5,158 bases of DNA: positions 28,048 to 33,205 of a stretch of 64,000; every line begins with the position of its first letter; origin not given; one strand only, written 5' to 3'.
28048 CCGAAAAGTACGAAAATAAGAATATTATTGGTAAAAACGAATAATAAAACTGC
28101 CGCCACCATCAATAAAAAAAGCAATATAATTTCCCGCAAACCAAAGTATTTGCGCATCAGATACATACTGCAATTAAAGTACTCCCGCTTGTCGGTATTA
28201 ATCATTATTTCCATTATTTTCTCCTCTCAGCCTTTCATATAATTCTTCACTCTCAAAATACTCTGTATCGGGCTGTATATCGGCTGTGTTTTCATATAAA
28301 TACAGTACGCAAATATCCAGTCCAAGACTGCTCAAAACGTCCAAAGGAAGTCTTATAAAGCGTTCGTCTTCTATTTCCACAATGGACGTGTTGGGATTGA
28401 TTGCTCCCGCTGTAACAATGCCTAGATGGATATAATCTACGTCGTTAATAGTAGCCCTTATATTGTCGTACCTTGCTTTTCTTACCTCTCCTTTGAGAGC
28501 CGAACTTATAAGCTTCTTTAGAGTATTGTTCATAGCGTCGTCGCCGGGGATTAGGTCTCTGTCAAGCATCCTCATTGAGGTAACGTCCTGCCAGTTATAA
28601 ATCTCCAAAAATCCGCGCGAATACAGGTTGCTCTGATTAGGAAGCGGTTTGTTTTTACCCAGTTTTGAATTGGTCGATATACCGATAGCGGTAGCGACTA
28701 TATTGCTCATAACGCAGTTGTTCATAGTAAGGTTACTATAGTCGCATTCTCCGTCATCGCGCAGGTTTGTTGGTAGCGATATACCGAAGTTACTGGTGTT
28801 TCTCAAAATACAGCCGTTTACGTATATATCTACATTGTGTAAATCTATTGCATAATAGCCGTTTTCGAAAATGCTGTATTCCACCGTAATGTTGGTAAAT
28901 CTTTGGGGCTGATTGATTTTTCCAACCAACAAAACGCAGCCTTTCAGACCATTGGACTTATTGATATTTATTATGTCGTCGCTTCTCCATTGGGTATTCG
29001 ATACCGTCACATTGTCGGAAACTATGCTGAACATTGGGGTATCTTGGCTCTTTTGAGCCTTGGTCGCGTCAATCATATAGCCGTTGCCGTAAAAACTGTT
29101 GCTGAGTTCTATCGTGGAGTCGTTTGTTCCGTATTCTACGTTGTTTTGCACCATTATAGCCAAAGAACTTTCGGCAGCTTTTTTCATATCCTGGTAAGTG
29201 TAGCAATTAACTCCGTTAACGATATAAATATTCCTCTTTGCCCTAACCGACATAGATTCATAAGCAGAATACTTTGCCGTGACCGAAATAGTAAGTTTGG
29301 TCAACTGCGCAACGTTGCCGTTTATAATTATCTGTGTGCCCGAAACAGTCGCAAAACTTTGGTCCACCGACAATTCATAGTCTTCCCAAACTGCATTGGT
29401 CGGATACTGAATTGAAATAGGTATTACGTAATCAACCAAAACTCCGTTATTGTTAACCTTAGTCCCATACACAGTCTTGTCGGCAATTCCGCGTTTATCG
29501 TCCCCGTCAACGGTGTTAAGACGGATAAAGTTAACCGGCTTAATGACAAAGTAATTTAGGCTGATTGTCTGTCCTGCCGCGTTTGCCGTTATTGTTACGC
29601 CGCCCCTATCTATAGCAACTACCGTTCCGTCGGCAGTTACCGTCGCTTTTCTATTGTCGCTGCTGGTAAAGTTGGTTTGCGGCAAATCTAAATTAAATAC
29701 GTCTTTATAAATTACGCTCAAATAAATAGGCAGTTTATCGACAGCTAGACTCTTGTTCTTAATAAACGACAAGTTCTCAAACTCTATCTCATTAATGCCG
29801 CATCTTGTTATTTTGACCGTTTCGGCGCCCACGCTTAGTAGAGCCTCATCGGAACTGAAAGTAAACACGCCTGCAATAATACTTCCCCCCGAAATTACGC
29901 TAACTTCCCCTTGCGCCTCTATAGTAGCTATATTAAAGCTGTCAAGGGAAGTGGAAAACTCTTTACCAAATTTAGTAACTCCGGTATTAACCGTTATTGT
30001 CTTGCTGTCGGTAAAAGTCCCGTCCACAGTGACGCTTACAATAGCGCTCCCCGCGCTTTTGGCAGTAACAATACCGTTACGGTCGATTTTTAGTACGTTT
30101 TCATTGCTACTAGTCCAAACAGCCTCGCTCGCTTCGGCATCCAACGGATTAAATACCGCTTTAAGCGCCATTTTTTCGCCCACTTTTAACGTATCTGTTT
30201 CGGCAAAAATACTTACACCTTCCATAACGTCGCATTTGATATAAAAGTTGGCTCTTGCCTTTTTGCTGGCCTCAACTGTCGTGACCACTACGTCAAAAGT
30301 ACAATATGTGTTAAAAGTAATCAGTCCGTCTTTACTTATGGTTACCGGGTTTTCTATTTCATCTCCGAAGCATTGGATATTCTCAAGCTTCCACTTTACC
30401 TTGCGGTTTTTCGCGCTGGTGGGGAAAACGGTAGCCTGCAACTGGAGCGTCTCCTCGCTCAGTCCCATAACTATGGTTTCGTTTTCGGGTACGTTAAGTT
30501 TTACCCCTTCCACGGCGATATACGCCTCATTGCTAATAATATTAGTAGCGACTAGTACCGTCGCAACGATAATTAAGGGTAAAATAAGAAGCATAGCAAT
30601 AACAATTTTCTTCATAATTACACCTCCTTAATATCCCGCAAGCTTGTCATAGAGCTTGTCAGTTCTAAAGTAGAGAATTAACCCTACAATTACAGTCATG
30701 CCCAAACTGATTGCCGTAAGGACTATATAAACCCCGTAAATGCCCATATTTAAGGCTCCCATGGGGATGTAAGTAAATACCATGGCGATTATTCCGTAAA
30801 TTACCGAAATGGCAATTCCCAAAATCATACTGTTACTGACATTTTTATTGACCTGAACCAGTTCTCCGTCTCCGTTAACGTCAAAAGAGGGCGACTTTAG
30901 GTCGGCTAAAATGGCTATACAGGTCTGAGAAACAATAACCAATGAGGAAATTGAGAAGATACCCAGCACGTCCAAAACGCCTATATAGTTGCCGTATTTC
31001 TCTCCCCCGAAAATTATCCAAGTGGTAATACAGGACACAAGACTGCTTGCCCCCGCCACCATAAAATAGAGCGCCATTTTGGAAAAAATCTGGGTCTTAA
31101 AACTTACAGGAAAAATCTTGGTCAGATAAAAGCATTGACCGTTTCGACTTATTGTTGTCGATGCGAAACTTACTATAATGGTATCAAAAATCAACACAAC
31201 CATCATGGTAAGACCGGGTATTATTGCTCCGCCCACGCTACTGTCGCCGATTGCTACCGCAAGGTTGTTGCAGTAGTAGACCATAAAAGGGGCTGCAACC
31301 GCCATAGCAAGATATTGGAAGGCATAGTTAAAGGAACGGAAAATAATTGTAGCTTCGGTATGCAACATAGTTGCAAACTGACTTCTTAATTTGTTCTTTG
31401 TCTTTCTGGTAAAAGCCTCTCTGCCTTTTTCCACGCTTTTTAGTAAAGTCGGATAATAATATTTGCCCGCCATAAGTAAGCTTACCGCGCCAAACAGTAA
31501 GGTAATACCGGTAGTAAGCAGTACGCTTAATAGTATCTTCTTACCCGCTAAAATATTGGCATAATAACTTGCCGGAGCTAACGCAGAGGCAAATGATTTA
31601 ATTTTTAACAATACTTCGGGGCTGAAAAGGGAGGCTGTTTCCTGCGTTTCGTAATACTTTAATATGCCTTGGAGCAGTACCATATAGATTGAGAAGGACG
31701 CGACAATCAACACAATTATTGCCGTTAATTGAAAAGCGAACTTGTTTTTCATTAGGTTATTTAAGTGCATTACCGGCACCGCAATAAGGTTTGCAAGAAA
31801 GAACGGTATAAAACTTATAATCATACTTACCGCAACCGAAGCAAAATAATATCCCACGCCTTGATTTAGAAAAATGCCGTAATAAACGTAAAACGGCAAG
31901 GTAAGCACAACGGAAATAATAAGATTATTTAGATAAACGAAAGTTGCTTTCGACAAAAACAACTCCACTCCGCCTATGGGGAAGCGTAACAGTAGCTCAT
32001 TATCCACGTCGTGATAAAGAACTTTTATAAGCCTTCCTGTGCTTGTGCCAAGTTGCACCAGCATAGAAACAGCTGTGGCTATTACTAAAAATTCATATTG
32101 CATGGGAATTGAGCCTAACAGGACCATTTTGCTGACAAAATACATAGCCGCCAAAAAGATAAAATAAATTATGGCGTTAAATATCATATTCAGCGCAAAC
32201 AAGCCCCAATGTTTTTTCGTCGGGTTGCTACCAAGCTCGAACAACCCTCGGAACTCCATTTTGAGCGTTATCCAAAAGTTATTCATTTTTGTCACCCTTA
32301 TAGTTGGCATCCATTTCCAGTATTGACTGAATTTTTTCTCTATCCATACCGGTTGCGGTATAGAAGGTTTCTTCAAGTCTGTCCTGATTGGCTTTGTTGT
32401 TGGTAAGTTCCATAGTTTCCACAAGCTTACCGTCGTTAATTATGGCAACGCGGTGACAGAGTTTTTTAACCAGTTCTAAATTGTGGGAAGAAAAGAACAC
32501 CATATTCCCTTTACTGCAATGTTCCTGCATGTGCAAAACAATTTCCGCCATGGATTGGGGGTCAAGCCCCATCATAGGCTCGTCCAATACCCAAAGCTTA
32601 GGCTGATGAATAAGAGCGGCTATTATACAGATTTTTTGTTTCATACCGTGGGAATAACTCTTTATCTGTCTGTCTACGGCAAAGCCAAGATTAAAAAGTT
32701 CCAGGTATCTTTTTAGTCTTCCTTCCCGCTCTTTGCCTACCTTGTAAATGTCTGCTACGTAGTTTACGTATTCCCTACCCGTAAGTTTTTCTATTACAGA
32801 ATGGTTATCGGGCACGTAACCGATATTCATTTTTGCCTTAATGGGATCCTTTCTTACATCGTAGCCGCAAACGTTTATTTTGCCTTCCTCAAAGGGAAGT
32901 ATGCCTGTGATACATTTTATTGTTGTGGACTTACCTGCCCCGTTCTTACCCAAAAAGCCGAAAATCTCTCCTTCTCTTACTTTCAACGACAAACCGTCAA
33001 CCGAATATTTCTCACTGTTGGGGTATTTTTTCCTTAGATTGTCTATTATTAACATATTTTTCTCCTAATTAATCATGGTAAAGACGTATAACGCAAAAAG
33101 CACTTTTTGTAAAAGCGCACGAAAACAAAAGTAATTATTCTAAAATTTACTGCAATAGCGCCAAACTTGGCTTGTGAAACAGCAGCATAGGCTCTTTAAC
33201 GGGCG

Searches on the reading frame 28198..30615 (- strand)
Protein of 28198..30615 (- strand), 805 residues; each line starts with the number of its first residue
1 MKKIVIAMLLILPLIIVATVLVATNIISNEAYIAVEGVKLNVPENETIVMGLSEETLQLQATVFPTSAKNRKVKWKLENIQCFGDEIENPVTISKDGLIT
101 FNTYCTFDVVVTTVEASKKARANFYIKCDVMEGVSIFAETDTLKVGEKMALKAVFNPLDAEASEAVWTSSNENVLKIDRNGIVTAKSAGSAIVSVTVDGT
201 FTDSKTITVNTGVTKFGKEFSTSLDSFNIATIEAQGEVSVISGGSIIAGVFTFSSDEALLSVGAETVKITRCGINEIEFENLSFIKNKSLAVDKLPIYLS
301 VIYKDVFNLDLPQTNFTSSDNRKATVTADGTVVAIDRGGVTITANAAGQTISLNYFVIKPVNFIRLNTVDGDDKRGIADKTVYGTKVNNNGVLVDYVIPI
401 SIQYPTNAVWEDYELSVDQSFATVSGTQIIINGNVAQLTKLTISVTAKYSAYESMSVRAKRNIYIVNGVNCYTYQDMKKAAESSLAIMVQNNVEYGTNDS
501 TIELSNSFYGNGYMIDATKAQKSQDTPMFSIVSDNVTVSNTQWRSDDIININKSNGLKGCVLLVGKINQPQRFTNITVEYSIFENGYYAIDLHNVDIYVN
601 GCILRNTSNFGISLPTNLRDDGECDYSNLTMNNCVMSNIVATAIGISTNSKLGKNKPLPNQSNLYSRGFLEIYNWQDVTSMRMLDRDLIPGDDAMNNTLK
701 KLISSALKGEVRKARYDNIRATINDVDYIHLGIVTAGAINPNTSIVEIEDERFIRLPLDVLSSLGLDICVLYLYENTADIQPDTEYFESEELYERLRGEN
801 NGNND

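Call 36: search_protein_families(library=ncbifam, proteins=[window:28198-30615:-], max_evalue=1e-10)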
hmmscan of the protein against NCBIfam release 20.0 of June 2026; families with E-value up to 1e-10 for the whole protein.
window:28198-30615:- (805 aa): 0 families

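Call 55: search_protein_families(library=pfam, proteins=[window:28198-30615:-], max_evalue=0.00001)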
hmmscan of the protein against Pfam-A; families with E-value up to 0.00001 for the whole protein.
window:28198-30615:- (805 aa): 1 family
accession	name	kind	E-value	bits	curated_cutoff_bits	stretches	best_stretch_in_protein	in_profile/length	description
PF02368.24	Big_2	-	2.2e-18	66.4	22.8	1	133-207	4-77/79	Bacterial Ig-like domain (group 2)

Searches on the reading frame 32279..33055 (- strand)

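Call 56: search_protein_families(library=pfam, proteins=[window:32279-33055:-], max_evalue=0.00001)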
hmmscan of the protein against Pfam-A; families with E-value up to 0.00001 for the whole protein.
window:32279-33055:- (258 aa): 2 families
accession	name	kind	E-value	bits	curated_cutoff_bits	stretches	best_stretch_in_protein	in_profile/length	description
PF00005.33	ABC_tran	-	4.1e-29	102.4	25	1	20-161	2-136/137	ABC transporter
PF13304.12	AAA_21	-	4.3e-14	53.7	27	1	102-196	220-303/304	AAA domain, putative AbiEii toxin, Type IV TA system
